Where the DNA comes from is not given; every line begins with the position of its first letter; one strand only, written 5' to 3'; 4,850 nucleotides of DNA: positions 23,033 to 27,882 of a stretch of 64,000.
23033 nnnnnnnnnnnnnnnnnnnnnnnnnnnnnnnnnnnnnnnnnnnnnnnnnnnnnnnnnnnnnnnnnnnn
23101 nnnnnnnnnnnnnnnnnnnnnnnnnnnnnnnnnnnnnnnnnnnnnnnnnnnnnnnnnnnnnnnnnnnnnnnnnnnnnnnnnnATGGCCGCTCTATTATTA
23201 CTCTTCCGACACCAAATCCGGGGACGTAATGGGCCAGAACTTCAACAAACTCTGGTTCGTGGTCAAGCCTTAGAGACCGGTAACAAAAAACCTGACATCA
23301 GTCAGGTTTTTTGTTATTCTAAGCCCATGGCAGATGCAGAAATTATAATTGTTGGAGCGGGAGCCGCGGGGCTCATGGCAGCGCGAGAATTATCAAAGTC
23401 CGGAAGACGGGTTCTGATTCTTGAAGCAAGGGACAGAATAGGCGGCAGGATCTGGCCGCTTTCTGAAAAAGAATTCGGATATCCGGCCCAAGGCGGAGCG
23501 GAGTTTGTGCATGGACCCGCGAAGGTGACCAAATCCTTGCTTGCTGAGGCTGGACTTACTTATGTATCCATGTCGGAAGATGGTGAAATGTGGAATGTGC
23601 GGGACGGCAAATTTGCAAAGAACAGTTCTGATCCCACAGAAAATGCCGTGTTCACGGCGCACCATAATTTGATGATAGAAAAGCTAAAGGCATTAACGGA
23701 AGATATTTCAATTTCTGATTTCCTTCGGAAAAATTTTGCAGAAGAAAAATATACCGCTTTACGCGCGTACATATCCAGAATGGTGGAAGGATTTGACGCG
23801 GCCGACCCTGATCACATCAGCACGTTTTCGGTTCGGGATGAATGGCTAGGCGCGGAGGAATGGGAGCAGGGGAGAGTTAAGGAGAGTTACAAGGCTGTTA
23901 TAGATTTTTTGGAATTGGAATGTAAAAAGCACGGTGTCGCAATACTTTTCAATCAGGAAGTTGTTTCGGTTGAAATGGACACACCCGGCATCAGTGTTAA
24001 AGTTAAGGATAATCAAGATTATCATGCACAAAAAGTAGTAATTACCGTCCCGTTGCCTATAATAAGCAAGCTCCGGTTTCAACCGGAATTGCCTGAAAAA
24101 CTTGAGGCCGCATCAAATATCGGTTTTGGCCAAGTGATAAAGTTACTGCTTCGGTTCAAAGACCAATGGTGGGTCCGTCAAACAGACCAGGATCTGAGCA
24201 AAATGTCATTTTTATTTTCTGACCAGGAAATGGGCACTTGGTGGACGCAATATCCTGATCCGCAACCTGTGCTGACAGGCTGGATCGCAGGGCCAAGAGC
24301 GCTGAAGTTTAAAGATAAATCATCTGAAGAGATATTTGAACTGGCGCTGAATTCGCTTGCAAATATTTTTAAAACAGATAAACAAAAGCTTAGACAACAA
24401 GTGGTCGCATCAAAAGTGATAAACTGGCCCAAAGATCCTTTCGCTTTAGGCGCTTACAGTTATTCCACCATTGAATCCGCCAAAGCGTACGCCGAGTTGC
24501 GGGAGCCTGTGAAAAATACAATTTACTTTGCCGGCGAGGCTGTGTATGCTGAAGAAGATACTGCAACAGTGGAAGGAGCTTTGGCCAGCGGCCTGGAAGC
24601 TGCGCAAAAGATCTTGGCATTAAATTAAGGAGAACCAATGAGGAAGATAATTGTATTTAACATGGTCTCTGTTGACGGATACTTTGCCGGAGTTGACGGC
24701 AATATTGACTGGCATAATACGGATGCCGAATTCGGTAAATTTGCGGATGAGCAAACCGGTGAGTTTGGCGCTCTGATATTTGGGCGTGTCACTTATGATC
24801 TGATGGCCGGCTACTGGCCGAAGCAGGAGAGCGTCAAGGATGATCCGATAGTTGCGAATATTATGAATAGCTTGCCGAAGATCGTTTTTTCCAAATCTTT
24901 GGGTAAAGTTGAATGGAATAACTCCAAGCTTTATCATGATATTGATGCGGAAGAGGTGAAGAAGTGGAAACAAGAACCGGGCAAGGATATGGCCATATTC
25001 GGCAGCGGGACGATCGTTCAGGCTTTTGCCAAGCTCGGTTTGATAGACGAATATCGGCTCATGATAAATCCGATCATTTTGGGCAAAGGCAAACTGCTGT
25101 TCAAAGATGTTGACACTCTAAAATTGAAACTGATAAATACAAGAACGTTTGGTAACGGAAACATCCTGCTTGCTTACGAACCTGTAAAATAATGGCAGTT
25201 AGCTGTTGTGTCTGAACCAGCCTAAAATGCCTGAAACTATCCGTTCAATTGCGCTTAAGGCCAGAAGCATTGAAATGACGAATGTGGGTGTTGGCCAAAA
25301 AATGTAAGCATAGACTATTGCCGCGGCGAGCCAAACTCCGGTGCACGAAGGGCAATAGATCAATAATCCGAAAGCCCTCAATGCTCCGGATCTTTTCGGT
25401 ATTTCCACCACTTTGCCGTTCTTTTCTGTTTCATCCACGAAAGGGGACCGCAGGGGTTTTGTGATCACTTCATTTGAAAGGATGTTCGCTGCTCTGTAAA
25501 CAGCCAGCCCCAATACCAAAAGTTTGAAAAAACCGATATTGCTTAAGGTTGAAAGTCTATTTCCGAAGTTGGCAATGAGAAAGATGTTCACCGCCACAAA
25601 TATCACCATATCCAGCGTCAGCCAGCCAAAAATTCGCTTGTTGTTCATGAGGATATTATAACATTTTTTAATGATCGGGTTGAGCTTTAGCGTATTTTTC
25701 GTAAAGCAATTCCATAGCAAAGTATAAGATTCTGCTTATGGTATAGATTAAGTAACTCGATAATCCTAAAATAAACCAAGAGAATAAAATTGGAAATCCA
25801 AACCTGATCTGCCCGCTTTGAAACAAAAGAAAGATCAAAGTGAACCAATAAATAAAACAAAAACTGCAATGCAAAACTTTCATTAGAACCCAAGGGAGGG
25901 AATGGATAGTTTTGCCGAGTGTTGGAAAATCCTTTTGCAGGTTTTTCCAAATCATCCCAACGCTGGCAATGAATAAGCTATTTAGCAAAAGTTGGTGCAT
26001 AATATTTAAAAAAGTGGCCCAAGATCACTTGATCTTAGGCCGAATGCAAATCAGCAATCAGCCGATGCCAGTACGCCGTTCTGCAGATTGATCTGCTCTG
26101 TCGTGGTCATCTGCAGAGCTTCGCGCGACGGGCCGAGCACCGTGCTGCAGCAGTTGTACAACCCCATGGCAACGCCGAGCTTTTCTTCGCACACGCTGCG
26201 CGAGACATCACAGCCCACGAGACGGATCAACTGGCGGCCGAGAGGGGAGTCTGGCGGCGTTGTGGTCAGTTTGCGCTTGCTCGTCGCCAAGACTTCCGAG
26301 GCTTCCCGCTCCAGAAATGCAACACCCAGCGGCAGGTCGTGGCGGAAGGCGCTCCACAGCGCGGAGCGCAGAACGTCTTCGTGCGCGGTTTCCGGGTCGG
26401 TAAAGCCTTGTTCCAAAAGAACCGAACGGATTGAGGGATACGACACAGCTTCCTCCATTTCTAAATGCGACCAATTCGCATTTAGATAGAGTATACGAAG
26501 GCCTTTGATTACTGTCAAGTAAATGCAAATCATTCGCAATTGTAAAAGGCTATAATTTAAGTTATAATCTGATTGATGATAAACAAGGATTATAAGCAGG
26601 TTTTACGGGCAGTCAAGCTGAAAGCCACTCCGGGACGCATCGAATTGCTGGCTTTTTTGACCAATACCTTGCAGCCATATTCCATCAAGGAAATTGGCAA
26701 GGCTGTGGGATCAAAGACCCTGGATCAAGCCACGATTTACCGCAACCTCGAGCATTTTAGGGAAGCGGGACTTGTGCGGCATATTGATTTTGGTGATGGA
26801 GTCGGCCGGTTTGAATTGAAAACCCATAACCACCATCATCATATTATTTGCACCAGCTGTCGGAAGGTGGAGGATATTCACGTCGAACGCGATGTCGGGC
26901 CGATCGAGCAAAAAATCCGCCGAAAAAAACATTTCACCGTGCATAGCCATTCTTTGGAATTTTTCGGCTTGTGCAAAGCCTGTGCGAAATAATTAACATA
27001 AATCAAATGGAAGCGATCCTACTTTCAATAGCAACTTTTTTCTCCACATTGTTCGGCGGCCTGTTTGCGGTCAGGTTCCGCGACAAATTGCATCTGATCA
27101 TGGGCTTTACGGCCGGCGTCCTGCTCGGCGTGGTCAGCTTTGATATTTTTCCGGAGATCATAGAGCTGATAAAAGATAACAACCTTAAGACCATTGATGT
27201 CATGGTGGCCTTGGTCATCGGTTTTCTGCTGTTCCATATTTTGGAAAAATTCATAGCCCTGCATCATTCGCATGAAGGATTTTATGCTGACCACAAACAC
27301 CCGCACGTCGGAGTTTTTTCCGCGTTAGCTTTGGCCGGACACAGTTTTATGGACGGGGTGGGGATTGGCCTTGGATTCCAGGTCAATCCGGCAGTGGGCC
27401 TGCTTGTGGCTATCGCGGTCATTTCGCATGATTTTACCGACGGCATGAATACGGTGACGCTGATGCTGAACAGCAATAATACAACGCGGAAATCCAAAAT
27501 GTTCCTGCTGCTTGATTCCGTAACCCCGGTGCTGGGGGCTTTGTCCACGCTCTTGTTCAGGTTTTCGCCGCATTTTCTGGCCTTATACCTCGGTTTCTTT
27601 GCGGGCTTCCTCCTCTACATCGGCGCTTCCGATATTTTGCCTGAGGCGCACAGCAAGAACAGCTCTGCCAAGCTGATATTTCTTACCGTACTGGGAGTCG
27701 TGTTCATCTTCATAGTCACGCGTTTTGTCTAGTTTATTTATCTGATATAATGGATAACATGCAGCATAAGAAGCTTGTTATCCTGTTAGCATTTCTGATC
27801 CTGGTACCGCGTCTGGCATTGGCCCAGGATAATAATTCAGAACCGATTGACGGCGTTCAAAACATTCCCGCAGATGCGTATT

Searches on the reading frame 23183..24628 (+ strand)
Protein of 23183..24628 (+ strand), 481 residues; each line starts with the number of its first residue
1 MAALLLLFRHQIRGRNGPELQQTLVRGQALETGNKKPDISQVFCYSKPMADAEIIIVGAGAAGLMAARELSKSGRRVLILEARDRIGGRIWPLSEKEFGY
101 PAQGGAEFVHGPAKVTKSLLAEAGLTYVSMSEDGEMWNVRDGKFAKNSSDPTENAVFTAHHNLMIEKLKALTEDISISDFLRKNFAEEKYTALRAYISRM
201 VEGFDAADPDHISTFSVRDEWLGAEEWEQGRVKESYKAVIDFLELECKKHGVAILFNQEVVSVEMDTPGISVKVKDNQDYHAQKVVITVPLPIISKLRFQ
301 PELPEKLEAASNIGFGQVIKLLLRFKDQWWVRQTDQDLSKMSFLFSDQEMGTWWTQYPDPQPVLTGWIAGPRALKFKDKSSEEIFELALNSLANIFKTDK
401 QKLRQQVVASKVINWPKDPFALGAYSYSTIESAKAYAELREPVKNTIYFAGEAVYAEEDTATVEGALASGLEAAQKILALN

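Call 3: search_protein_families(library=pfam, proteins=[window:23183-24628:+], max_evalue=1)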
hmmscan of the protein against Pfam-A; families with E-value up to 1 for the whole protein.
window:23183-24628:+ (481 aa): 18 families
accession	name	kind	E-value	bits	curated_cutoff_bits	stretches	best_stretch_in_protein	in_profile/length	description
PF01593.30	Amino_oxidase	-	1.2e-59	203.3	19.8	1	62-478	2-443/443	Flavin containing amine oxidoreductase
PF03486.20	HI0933_like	-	4.8e-15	56.1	50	2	53-90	2-39/244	HI0933-like protein Rossmann domain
PF13450.12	NAD_binding_8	-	1e-12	48.6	21.9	1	56-121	1-66/68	NAD(P)-binding Rossmann-like domain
PF01266.30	DAO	-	3.6e-11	43.6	27.9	2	54-88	2-37/353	FAD dependent oxidoreductase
PF07992.20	Pyr_redox_2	-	1.1e-09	38.7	26.1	2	52-87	143-178/291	Pyridine nucleotide-disulphide oxidoreductase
PF01946.23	Thi4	-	3.2e-08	33.6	26.2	1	49-91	15-58/235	Thi4 family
PF01494.25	FAD_binding_3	-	3.5e-08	33.5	22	1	52-84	2-34/349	FAD binding domain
PF12831.13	FAD_oxidored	-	1.4e-07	31.6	27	1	53-89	1-37/416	FAD dependent oxidoreductase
PF13738.12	Pyr_redox_3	-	1.8e-07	31.1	30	1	55-87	1-33/305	Pyridine nucleotide-disulphide oxidoreductase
PF00070.33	Pyr_redox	-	2e-06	28.7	22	1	54-87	2-35/82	Pyridine nucleotide-disulphide oxidoreductase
PF00890.30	FAD_binding_2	-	3.1e-06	27.1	20.4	1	54-88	2-36/414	FAD binding domain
PF05834.18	Lycopene_cycl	-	0.00034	20.2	23.4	1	54-99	2-52/380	Lycopene cyclase protein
PF13454.12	NAD_binding_9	-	0.00085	19.8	21.8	1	55-91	1-41/155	FAD-NAD(P)-binding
PF01134.28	GIDA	-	0.0092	15.5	22.1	1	54-85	2-34/391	Glucose inhibited division protein A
PF01262.27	AlaDh_PNT_C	-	0.0099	15.8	23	1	49-84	26-61/214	Alanine dehydrogenase/PNT, C-terminal domain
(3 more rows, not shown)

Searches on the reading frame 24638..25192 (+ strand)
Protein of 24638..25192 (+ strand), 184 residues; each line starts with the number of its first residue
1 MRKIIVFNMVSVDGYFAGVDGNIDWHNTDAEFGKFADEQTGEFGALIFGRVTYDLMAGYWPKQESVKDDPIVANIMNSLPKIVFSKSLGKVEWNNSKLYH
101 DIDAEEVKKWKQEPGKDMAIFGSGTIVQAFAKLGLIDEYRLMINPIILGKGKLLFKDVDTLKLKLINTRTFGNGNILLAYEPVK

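Call 3: search_protein_families(library=pfam, proteins=[window:24638-25192:+], max_evalue=1)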
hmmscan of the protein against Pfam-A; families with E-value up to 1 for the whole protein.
window:24638-25192:+ (184 aa): 1 family
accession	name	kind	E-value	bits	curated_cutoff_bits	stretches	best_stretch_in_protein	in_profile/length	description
PF01872.23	RibD_C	-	4.9e-23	82.4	24.1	1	2-176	1-196/197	RibD C-terminal domain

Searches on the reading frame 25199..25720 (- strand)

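Call 90: search_protein_families(library=pfam, proteins=[window:25199-25720:-], max_evalue=0.1)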
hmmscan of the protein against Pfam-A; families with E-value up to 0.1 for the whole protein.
window:25199-25720:- (173 aa): 3 families
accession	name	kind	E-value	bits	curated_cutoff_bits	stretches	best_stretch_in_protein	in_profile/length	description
PF07098.16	DUF1360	-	4.6e-20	72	21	1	69-162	1-98/102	Protein of unknown function (DUF1360)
PF13453.11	Zn_ribbon_TFIIB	-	0.038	13.8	22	1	122-132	21-31/41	Transcription factor zinc-finger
PF17370.7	DUF5392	-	0.082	13.5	25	1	22-88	21-89/139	Family of unknown function (DUF5392)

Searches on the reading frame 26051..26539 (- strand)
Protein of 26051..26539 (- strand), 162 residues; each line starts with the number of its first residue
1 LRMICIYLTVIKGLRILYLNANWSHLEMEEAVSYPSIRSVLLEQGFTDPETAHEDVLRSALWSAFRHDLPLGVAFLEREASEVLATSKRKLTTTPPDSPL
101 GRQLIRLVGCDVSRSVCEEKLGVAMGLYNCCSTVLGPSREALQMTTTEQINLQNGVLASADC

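Call 90: search_protein_families(library=pfam, proteins=[window:26051-26539:-], max_evalue=0.1)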
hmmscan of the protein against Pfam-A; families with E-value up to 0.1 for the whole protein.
window:26051-26539:- (162 aa): 1 family
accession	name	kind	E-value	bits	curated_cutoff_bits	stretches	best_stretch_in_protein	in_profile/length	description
PF20704.4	KH_NucS_shadow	-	2.5e-05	24.6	27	1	56-136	18-100/130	NucS shadow ORF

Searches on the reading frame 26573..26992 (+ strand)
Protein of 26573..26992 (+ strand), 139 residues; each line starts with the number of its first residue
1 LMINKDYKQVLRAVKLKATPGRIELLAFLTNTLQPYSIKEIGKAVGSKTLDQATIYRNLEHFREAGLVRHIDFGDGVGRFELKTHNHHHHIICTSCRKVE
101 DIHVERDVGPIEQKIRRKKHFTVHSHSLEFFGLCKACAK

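Call 90: search_protein_families(library=pfam, proteins=[window:26573-26992:+], max_evalue=0.1)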
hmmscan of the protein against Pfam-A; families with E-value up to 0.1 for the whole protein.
window:26573-26992:+ (139 aa): 5 families
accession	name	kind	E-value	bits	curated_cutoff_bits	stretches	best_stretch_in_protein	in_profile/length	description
PF01475.25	FUR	-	2.1e-24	86.4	23.1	1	15-130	3-120/121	Ferric uptake regulator family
PF12840.13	HTH_20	-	0.00069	20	27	1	22-70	6-50/51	Helix-turn-helix domain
PF01022.26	HTH_5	-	0.012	15.9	22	1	19-69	1-46/47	Bacterial regulatory protein, arsR family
PF25213.1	HVO_A0261_N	-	0.016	15.5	35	1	18-71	9-57/86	HVO_A0261 N-terminal domain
PF07106.19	TBPIP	-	0.065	13.6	22.8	0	26-74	7-54/62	TBPIP/Hop2 winged helix domain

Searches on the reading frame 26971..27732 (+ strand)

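Call 87: search_protein_families(library=pfam, proteins=[window:26971-27732:+], max_evalue=0.00001)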
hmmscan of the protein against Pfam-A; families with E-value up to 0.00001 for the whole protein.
window:26971-27732:+ (253 aa): 1 family
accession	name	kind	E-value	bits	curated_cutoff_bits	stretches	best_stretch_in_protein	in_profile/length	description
PF02535.28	Zip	-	2e-18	67.2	35.1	2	109-245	173-318/323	ZIP Zinc transporter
